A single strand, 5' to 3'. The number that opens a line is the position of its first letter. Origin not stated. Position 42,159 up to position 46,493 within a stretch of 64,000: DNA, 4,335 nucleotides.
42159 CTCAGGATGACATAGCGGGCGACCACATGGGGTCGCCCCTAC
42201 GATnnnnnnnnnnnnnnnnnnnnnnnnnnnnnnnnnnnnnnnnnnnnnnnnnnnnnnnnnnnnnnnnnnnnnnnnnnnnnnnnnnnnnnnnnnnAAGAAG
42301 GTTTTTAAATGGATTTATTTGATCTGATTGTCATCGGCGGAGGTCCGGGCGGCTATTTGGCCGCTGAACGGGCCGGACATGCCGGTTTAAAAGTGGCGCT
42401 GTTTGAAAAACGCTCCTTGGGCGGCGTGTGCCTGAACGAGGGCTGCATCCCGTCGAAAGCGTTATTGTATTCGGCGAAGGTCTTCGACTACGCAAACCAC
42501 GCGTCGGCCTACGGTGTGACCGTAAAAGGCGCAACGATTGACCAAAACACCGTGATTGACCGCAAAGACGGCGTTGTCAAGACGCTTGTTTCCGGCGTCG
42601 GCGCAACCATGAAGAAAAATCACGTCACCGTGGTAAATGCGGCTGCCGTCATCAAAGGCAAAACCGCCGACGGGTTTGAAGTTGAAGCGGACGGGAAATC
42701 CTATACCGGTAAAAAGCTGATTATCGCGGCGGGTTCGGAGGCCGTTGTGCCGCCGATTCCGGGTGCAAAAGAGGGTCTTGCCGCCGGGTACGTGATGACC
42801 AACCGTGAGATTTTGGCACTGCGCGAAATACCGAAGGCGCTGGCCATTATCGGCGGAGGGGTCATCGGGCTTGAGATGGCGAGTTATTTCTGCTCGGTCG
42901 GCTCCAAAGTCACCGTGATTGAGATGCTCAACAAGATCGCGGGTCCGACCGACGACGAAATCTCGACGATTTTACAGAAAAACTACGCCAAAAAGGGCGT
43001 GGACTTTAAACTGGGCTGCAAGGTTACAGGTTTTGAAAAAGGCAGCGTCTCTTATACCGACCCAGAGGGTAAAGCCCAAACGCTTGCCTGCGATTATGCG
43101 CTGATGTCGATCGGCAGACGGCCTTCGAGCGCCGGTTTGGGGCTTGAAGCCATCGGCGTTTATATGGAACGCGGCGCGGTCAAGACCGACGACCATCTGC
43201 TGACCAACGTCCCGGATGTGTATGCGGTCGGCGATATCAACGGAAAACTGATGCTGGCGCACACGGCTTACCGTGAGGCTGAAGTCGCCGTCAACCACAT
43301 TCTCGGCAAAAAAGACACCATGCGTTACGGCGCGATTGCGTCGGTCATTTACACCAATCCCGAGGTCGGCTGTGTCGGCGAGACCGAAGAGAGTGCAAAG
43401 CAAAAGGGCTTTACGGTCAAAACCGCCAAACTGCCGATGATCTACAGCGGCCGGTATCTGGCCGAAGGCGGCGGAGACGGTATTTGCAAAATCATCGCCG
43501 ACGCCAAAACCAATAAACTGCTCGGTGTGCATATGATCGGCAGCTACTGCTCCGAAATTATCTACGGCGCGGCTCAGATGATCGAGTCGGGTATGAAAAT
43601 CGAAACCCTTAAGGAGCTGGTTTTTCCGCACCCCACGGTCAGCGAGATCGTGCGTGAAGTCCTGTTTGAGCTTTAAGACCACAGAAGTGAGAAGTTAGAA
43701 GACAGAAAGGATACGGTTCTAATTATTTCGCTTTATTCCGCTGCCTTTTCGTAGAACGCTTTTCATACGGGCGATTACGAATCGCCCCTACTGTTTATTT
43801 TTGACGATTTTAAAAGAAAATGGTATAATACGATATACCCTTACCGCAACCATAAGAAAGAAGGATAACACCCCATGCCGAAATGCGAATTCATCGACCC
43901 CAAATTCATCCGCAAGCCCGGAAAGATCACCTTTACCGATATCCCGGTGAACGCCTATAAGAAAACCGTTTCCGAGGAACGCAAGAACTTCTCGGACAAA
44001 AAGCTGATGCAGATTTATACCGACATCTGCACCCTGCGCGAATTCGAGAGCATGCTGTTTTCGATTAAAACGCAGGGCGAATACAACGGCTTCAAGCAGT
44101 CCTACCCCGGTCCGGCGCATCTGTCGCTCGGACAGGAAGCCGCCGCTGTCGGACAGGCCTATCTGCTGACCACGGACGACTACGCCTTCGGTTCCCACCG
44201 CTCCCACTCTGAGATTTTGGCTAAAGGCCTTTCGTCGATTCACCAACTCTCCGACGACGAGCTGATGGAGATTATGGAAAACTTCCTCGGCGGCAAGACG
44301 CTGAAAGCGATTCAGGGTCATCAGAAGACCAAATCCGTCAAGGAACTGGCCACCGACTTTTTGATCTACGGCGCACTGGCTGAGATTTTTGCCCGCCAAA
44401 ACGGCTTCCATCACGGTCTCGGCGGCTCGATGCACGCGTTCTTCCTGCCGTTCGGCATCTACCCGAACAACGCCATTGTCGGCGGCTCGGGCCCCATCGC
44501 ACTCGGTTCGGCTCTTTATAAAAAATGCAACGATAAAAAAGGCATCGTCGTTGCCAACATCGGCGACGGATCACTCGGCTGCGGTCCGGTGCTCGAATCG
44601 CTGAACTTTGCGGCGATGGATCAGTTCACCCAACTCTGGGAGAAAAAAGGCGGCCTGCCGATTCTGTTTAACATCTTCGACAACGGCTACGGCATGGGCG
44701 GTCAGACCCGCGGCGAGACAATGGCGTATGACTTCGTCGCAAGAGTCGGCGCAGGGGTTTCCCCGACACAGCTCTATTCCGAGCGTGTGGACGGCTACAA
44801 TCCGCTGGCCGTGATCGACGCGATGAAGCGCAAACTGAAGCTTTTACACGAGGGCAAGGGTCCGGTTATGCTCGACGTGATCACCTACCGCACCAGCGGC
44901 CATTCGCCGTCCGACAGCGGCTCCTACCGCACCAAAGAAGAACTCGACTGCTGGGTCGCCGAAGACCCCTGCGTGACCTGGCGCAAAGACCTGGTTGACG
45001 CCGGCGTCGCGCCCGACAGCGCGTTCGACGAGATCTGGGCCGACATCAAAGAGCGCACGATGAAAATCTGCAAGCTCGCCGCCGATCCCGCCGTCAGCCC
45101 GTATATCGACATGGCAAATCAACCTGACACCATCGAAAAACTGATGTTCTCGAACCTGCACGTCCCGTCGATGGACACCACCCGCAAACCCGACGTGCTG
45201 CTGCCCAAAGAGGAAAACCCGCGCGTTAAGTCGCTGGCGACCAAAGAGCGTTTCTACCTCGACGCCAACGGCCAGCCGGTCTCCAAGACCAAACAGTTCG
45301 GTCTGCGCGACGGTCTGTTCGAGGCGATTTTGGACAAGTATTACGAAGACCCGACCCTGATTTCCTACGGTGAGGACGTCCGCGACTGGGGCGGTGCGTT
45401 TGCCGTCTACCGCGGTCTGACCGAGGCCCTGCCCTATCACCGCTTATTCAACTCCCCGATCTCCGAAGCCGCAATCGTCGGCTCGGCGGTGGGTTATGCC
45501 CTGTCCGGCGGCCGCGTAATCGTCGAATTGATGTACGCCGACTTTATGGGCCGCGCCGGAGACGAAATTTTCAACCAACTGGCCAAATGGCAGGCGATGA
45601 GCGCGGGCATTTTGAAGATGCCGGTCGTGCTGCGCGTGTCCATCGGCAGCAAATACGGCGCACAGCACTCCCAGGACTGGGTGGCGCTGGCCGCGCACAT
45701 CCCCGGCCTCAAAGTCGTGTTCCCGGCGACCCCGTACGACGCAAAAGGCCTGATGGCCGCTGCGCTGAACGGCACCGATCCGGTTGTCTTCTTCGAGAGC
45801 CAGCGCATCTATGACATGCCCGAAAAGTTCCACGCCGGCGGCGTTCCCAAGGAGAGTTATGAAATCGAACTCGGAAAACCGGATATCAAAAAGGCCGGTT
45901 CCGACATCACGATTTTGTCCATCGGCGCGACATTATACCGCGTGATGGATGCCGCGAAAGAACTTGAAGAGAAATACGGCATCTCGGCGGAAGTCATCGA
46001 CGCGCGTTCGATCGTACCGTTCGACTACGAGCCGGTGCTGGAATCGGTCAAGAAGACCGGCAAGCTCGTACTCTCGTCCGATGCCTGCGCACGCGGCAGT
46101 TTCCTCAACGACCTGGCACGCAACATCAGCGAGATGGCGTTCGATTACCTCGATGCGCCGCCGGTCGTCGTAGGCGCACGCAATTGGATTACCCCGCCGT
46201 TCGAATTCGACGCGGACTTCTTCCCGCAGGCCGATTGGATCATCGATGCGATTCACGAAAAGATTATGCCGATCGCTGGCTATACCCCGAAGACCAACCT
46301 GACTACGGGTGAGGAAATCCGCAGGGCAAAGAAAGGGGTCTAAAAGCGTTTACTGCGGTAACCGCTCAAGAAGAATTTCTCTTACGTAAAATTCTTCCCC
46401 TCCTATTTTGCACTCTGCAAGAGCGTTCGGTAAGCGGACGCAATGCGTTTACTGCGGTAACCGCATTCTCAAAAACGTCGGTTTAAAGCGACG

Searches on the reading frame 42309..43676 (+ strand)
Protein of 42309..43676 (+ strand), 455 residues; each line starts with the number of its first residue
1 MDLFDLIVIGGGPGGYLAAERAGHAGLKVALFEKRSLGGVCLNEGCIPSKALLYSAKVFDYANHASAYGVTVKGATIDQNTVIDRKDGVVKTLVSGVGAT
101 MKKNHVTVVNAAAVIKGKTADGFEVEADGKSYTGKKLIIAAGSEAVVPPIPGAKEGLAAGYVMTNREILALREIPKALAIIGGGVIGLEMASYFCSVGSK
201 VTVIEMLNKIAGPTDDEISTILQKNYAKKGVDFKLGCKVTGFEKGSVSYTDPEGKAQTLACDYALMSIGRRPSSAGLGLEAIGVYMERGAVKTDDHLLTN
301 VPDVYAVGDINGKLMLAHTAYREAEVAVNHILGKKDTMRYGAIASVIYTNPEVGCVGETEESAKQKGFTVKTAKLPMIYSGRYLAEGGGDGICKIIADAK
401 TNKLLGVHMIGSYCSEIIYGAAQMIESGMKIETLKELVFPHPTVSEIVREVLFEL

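Call 41: search_protein_families(library=pfam, proteins=[window:42309-43676:+])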
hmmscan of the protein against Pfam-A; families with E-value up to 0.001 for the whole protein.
window:42309-43676:+ (455 aa): 12 families
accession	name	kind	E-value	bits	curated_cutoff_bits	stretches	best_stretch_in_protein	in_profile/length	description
PF07992.20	Pyr_redox_2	-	1.3e-70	238.5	26.1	1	4-324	1-291/291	Pyridine nucleotide-disulphide oxidoreductase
PF02852.28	Pyr_redox_dim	-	2.1e-31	108.8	25.3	1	343-450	1-108/110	Pyridine nucleotide-disulphide oxidoreductase, dimerisation domain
PF00070.33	Pyr_redox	-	2e-21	76.7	22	1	178-246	2-70/82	Pyridine nucleotide-disulphide oxidoreductase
PF13738.12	Pyr_redox_3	-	3.6e-10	40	30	1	118-308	109-305/305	Pyridine nucleotide-disulphide oxidoreductase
PF03486.20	HI0933_like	-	5.4e-10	39.6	50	1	5-36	2-33/244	HI0933-like protein Rossmann domain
PF13450.12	NAD_binding_8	-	1.7e-09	38.2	21.9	1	8-43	1-37/68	NAD(P)-binding Rossmann-like domain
PF12831.13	FAD_oxidored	-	9.7e-06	25.6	27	1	5-45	1-42/416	FAD dependent oxidoreductase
PF01134.28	GIDA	-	4.7e-05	23.1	22.1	0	5-53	1-47/391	Glucose inhibited division protein A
PF01266.30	DAO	-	9.2e-05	22.5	27.9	0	178-210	2-34/353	FAD dependent oxidoreductase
PF01262.27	AlaDh_PNT_C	-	0.00019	21.3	23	0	177-208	30-61/214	Alanine dehydrogenase/PNT, C-terminal domain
PF02737.24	3HCDH_N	-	0.00028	21.3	22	0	178-230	2-54/180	3-hydroxyacyl-CoA dehydrogenase, NAD binding domain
PF00890.30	FAD_binding_2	-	0.00033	20.4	20.4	1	5-36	1-32/414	FAD binding domain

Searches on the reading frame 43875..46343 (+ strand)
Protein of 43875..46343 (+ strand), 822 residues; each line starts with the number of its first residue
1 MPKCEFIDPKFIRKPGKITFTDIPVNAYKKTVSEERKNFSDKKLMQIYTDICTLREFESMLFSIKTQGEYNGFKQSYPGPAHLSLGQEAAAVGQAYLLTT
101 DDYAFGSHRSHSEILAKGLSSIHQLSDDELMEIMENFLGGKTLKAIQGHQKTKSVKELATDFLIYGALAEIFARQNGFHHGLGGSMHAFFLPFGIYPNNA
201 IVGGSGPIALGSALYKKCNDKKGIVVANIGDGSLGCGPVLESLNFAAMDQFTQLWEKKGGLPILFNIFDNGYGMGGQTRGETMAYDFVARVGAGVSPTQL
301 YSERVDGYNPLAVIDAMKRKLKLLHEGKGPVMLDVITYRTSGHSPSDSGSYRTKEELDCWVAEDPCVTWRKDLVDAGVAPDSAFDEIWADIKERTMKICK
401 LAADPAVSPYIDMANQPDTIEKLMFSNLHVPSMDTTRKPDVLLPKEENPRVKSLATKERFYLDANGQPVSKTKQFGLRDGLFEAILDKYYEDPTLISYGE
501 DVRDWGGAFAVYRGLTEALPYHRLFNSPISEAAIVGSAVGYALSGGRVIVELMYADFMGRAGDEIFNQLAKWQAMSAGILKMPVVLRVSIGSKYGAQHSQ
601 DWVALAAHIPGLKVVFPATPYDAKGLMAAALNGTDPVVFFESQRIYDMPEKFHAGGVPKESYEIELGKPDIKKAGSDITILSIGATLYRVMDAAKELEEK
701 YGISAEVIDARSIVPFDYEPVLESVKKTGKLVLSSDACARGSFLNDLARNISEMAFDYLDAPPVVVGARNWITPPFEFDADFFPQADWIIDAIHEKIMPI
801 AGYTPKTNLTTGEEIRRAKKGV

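Call 41: search_protein_families(library=pfam, proteins=[window:43875-46343:+])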
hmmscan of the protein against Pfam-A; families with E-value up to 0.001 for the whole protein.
window:43875-46343:+ (822 aa): 3 families
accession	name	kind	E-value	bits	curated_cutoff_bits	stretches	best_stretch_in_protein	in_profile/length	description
PF00676.26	E1_dh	-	1.5e-41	142.8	22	2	168-401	66-290/300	Dehydrogenase E1 component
PF02779.29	Transket_pyr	-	1.1e-31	110.3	27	1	479-646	7-172/174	Transketolase, pyrimidine binding domain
PF02780.25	Transketolase_C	-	3.8e-27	95.1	25.9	1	667-780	1-115/124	Transketolase, C-terminal domain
